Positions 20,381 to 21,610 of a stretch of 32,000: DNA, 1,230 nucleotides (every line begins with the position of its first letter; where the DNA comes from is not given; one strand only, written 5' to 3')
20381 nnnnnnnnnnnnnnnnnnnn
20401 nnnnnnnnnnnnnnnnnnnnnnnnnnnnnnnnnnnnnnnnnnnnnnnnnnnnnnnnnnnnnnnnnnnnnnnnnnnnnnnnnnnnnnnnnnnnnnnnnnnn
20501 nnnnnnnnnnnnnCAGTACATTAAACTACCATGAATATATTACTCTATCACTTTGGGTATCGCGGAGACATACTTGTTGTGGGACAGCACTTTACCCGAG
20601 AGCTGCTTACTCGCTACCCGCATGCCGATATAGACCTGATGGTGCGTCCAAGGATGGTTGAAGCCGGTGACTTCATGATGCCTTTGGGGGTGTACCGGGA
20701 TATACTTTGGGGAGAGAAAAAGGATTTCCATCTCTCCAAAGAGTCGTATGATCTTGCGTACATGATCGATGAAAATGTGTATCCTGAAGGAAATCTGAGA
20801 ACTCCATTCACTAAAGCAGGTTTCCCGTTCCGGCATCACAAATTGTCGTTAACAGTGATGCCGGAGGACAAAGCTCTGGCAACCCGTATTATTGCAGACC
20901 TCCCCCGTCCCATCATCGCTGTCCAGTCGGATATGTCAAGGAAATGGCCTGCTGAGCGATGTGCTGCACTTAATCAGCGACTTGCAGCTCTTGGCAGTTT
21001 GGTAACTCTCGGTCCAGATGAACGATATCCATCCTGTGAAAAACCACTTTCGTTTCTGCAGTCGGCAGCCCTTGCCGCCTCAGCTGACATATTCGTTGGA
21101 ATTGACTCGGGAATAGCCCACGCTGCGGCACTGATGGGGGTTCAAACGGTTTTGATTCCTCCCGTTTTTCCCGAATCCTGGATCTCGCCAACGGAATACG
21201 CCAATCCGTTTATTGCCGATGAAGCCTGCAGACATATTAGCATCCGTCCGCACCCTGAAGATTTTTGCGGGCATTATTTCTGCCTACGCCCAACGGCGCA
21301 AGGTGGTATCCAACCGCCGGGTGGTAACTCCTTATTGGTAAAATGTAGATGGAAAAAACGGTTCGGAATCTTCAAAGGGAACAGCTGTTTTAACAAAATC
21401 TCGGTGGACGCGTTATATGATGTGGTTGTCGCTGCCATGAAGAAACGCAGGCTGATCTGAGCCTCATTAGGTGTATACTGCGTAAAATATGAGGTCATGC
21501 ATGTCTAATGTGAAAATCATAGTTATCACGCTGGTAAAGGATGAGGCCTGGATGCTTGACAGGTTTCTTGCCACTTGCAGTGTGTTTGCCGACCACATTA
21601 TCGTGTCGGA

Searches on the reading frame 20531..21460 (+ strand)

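Call 5: search_protein_families(library=pfam, proteins=[window:20531-21460:+], max_evalue=0.001)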
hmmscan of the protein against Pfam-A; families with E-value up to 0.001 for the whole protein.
window:20531-21460:+ (309 aa): 1 family
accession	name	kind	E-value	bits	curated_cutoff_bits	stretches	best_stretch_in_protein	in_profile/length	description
PF01075.23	Glyco_transf_9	-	0.00014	21.7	22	0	172-207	171-206/247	Glycosyltransferase family 9 (heptosyltransferase)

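Call 49: search_protein_families(library=ncbifam, proteins=[window:20531-21460:+], max_evalue=0.00001)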
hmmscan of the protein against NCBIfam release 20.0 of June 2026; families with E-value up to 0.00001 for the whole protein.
window:20531-21460:+ (309 aa): 0 families
